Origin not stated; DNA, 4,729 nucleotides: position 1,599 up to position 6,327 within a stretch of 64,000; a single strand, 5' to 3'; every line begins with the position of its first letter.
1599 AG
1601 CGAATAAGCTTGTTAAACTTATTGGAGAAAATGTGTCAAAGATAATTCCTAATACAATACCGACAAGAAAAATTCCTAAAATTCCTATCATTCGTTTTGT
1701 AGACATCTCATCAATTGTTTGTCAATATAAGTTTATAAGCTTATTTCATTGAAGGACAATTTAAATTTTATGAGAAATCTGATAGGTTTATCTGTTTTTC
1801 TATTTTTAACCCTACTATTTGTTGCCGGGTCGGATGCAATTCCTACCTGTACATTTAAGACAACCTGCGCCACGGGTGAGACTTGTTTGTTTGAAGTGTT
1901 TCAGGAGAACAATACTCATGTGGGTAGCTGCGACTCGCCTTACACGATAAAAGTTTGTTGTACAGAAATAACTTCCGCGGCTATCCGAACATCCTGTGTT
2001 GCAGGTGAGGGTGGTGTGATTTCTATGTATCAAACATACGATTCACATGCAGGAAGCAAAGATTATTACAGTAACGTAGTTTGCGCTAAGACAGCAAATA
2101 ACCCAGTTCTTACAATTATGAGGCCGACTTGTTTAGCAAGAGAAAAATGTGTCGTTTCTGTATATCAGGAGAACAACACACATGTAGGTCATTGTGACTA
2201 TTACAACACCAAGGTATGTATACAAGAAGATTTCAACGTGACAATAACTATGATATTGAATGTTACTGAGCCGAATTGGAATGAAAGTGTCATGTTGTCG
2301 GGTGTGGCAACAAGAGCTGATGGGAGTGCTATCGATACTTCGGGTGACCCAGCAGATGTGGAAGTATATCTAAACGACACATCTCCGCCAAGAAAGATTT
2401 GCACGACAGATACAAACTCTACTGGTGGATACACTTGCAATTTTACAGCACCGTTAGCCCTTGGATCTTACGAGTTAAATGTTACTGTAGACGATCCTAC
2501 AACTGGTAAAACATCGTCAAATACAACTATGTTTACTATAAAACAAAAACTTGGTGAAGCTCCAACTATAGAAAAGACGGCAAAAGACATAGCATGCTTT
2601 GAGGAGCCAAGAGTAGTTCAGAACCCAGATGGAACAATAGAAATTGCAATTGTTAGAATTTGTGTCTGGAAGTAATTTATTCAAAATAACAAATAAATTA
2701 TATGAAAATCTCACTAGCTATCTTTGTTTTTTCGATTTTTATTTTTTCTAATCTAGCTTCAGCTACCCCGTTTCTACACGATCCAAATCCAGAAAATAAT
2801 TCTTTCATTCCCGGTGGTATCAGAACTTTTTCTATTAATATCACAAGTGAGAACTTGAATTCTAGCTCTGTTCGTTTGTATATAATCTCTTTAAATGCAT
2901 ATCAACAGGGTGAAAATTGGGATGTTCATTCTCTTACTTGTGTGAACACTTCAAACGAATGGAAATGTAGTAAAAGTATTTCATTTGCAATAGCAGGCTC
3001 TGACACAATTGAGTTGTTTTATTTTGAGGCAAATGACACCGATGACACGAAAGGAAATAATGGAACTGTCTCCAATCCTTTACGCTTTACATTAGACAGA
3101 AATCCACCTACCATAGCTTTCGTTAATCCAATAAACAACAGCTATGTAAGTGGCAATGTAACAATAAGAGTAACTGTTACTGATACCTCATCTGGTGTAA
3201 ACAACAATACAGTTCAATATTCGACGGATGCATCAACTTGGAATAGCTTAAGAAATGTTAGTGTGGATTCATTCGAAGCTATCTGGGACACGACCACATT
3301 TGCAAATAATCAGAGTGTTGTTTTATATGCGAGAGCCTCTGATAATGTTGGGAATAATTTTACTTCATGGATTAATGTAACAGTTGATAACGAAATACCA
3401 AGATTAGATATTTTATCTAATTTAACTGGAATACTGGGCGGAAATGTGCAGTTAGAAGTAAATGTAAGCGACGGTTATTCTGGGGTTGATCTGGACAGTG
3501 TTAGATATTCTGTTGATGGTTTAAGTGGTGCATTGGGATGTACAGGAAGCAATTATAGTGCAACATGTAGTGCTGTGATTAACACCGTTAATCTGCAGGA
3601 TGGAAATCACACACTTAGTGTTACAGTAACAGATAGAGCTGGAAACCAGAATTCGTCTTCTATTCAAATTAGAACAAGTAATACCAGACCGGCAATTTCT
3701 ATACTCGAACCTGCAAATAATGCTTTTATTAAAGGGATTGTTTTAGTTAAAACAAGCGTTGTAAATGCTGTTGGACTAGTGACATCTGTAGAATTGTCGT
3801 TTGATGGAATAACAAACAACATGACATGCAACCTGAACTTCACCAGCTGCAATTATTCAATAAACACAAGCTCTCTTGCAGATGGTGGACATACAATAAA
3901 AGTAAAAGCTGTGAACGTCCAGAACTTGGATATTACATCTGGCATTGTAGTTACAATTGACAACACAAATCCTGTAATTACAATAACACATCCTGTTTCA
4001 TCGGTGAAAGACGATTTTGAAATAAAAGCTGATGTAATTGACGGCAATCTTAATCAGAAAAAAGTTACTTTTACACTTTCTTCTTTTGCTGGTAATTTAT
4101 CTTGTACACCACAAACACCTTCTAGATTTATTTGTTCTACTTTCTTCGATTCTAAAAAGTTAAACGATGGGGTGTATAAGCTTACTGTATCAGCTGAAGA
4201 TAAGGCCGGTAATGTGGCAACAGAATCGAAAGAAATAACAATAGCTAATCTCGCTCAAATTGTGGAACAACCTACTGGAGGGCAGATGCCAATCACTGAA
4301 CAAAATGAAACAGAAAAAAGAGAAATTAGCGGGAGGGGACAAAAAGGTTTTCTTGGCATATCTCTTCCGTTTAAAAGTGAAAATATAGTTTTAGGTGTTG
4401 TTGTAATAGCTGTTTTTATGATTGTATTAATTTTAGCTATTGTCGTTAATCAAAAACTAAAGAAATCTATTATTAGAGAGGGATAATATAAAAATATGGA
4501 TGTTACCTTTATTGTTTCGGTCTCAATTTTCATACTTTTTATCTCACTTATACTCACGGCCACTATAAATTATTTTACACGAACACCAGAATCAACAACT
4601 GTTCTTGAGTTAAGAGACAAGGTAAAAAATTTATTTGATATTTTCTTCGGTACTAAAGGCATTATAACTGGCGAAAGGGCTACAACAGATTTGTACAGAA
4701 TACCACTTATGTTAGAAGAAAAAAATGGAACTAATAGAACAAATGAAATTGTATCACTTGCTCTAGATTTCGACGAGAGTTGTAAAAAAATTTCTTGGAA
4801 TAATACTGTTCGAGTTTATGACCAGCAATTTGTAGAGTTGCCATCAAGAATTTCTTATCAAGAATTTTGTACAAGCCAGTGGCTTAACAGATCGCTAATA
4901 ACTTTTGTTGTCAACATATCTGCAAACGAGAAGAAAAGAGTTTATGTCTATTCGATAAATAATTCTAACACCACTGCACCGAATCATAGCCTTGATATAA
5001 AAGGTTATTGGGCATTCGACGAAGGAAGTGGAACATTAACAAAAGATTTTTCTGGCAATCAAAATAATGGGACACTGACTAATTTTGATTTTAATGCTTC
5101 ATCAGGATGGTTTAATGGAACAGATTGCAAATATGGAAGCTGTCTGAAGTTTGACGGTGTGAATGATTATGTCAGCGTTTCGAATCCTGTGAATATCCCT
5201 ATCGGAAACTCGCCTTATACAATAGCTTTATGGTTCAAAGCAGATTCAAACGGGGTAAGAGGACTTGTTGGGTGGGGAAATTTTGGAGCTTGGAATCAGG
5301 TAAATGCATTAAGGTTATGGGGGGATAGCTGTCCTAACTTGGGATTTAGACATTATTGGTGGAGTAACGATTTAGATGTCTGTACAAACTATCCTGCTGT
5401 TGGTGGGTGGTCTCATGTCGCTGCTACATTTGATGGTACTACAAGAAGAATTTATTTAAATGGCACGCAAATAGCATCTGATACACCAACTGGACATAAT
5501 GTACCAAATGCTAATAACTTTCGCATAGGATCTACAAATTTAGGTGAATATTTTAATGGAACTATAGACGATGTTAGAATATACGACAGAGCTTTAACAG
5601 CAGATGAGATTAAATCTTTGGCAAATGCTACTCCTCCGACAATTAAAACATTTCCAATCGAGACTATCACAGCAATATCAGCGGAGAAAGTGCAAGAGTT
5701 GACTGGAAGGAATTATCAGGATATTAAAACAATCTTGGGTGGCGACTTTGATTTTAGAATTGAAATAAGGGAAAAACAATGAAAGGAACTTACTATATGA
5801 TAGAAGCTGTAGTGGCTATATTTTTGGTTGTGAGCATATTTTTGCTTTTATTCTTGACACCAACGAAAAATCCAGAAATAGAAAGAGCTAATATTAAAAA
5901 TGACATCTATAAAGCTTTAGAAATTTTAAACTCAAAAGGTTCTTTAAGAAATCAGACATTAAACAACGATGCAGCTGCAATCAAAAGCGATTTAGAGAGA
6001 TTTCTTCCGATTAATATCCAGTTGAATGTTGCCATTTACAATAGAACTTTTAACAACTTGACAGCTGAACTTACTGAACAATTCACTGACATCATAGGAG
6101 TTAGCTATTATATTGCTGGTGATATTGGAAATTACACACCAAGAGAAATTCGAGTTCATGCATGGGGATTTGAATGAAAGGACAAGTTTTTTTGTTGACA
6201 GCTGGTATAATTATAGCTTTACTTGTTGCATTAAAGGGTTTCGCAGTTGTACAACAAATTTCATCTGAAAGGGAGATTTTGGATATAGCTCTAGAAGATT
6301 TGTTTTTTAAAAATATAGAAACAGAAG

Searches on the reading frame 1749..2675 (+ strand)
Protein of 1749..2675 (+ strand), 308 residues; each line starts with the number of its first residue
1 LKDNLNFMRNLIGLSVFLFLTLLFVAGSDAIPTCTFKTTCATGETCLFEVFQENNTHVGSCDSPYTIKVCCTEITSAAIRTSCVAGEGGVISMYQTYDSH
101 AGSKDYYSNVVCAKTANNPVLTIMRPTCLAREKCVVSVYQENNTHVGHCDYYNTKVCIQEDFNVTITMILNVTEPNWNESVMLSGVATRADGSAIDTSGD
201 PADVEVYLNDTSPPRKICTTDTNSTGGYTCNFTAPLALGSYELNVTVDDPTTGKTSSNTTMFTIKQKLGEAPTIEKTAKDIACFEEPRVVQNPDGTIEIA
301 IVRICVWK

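Call 15: search_protein_families(library=pfam, proteins=[window:1749-2675:+], max_evalue=0.01)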
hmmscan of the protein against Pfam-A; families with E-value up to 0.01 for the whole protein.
window:1749-2675:+ (308 aa): 2 families
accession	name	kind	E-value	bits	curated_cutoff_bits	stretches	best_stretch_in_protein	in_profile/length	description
PF19077.6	Big_13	-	0.00038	21.3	27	1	204-264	41-100/102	Bacterial Ig-like domain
PF09134.16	Invasin_D3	-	0.0033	18.3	33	1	188-255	29-90/98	Invasin, domain 3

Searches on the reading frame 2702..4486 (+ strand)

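Call 15: search_protein_families(library=pfam, proteins=[window:2702-4486:+], max_evalue=0.01)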
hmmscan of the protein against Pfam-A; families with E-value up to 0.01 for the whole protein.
window:2702-4486:+ (594 aa): 7 families
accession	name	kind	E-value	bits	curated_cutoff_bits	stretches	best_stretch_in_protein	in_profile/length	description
PF17957.7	Big_7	-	1e-22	81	24.1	3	330-401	1-70/70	Bacterial Ig domain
PF19077.6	Big_13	-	3e-13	50.6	27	2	295-322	69-97/102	Bacterial Ig-like domain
PF13750.12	Big_3_3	-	2.1e-10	40.9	27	1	295-365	9-86/157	Bacterial Ig-like domain (group 3)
PF15418.12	DUF4625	-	1.4e-05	25.8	27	0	487-514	103-130/131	Domain of unknown function (DUF4625)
PF24893.1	DUF7743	-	0.00018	21.6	27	0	131-238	2-110/120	Domain of unknown function (DUF7743)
PF07495.19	Y_Y_Y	-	0.0009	19.5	26.6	0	485-514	33-62/65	Y_Y_Y domain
PF24421.1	Ig_J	-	0.0095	16.5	29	0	474-509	60-95/104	Tip attachment protein J, Ig-like domain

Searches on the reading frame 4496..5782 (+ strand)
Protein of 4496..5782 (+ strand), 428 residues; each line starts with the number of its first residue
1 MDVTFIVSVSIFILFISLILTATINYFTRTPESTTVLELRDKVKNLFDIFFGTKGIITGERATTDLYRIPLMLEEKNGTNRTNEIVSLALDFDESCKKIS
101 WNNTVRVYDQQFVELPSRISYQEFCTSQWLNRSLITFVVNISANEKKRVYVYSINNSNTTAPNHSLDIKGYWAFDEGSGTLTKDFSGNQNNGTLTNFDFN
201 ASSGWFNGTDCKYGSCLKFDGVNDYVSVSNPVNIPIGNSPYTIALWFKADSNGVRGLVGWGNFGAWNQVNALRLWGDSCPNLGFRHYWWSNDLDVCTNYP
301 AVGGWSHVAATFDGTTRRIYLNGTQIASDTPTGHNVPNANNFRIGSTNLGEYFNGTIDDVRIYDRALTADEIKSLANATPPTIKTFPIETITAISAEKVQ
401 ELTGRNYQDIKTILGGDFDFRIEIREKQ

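Call 15: search_protein_families(library=pfam, proteins=[window:4496-5782:+], max_evalue=0.01)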
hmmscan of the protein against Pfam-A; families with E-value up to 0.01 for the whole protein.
window:4496-5782:+ (428 aa): 2 families
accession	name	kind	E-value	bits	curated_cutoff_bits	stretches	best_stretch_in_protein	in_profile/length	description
PF13385.13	Laminin_G_3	-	4.7e-29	101.9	27.6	1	220-373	1-151/151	Concanavalin A-like lectin/glucanases superfamily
PF02973.23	Sialidase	-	0.00049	20.1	26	1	315-375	117-184/189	Sialidase, N-terminal domain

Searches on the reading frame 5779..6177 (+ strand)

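Call 15: search_protein_families(library=pfam, proteins=[window:5779-6177:+], max_evalue=0.01)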
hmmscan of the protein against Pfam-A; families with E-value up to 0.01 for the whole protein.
window:5779-6177:+ (132 aa): 1 family
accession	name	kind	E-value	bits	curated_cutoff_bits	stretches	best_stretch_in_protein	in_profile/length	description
PF23923.1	DUF7262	-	0.002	19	27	0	7-59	9-61/132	Family of unknown function (DUF7262)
